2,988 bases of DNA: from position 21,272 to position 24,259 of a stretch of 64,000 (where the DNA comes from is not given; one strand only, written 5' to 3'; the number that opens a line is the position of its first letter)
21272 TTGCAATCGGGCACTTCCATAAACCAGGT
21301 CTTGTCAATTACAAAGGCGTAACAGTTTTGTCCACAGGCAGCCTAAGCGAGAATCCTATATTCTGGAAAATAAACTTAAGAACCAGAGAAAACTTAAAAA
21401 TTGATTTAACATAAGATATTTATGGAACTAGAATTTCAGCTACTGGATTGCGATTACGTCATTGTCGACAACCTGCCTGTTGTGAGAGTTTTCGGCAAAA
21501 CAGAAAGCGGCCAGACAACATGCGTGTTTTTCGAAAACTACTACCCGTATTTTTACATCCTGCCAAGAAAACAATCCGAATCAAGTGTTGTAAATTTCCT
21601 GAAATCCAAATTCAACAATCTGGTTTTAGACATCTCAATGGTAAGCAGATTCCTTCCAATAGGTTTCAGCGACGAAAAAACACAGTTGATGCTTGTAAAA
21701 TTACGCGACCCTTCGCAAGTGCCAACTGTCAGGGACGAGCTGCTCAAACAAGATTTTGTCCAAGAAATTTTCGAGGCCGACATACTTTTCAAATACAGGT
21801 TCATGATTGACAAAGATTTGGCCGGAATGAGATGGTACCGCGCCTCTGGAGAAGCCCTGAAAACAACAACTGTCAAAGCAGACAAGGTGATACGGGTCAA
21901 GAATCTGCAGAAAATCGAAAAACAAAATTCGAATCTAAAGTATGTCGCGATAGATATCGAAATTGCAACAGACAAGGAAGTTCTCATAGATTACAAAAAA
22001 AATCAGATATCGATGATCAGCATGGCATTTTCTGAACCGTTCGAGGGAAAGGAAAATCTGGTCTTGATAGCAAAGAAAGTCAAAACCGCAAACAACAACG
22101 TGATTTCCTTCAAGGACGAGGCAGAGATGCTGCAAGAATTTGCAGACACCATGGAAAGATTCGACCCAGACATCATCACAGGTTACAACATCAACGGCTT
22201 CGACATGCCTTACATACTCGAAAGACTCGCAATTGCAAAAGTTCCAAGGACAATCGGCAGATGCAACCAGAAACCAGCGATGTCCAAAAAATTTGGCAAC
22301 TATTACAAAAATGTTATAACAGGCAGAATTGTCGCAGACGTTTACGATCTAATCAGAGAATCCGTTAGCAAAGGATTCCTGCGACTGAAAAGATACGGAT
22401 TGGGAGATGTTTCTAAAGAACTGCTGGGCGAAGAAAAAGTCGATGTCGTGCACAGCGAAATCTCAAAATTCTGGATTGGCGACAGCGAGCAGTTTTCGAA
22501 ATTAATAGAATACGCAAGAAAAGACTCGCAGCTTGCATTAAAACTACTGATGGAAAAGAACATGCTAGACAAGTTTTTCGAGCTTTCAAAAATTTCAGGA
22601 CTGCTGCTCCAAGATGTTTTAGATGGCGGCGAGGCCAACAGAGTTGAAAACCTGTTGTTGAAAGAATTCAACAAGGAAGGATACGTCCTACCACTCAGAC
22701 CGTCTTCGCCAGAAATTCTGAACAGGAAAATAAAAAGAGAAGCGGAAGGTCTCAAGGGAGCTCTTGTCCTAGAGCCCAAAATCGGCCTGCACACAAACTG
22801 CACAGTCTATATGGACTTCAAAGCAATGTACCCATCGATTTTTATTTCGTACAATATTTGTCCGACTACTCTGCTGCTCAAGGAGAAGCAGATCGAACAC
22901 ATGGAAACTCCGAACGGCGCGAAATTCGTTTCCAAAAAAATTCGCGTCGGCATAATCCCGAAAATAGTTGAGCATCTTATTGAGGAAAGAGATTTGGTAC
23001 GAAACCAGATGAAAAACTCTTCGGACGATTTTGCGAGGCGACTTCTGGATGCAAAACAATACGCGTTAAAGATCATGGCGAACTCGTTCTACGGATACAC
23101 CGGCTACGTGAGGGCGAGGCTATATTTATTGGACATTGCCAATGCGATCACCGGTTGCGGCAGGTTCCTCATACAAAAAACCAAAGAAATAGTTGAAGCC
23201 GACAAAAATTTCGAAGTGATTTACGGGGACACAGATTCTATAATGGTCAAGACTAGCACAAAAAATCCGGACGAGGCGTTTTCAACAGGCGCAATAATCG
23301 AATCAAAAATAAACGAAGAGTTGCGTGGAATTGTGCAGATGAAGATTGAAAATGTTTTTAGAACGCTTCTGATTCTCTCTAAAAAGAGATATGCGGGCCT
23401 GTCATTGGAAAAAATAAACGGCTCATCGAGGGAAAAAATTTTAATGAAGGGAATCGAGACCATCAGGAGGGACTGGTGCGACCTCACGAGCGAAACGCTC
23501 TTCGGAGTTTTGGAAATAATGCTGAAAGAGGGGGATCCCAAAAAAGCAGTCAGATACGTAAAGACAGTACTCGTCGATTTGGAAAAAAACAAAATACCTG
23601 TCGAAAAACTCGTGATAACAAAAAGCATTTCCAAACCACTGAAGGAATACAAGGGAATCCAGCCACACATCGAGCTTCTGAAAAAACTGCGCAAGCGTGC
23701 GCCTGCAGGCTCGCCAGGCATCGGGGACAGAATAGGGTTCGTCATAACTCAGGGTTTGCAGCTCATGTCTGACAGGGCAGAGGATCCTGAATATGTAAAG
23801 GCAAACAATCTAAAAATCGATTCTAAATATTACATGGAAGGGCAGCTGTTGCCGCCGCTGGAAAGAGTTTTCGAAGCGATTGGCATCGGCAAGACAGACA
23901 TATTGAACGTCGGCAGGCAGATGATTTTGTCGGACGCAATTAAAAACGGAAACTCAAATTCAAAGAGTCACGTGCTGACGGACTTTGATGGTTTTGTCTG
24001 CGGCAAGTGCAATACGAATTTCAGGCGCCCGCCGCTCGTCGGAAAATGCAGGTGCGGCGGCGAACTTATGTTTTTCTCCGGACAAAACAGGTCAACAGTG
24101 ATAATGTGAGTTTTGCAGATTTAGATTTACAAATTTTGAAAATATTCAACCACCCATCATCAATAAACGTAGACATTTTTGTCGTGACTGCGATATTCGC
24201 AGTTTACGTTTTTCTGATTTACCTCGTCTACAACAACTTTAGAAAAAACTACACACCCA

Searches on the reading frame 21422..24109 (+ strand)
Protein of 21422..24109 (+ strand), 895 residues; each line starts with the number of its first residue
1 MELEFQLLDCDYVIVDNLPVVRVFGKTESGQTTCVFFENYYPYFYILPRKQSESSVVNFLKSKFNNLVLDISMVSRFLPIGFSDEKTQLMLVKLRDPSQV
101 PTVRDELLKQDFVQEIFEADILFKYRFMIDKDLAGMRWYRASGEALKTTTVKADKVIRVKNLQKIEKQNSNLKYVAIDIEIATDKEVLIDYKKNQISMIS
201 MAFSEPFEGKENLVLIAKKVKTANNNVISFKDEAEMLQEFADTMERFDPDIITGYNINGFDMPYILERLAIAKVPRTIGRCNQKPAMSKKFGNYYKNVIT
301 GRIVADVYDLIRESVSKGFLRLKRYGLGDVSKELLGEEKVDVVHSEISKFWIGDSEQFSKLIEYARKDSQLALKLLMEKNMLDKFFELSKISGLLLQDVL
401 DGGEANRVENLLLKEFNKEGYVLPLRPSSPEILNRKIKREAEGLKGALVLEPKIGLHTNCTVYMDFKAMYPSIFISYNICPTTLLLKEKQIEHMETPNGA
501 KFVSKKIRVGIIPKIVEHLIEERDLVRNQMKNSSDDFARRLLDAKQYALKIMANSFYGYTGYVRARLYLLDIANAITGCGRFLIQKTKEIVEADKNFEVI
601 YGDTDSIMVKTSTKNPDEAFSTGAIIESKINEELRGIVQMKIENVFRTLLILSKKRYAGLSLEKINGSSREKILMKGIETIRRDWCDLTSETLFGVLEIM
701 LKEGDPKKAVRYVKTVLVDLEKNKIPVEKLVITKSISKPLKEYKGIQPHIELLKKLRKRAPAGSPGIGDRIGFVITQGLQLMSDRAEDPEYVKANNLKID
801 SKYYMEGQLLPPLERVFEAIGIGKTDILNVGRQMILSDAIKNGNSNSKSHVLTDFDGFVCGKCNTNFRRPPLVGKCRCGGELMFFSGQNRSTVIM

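Call 10: search_protein_families(library=pfam, proteins=[window:21422-24109:+], max_evalue=0.0001)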
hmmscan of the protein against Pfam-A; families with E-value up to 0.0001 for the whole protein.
window:21422-24109:+ (895 aa): 2 families
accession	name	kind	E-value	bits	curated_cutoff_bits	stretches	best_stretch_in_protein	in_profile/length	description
PF00136.26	DNA_pol_B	-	1e-115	387.6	23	1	396-820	3-453/453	DNA polymerase family B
PF03104.25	DNA_pol_B_exo1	-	2.5e-37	129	23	1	115-327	2-239/242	DNA polymerase family B, exonuclease domain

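Call 30: list_cluster_members(proteins=[window:21422-24109:+, P0019, P0026, P0002, P0005, P0001, window:30386-31057:-, window:31093-31803:+, P0003, window:26311-27624:+])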
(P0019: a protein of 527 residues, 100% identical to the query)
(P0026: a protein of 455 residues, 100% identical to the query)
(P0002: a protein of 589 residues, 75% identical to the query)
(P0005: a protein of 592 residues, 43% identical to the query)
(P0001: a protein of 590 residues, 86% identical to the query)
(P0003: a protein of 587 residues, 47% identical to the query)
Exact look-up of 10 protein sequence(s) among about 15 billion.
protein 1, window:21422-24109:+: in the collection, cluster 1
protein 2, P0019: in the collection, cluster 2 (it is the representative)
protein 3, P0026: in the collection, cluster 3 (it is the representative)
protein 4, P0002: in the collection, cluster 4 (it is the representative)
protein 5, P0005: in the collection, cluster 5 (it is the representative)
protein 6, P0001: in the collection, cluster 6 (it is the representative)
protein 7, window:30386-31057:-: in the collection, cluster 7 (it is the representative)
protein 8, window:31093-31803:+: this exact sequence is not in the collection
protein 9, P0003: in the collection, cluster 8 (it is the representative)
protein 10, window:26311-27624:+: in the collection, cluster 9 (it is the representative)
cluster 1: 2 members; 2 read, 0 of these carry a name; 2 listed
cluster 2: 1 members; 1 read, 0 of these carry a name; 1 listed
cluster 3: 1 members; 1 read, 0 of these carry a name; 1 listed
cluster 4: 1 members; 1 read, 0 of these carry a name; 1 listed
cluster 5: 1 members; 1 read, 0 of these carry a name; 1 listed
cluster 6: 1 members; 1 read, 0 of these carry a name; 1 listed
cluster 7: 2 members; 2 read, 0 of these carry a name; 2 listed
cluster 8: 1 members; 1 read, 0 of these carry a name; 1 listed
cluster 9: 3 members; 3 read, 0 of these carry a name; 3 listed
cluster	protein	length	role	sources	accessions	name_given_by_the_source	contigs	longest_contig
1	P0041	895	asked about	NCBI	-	-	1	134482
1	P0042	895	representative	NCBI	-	-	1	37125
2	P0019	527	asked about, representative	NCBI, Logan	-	-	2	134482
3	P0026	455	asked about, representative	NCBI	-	-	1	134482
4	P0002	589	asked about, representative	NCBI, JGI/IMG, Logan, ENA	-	-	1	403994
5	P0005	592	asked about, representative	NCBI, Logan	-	-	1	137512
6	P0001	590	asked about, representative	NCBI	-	-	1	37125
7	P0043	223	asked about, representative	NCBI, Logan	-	-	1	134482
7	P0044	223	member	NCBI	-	-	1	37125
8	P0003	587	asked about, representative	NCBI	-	-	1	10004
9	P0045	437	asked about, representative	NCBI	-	-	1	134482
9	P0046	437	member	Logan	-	-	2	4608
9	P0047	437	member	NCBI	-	-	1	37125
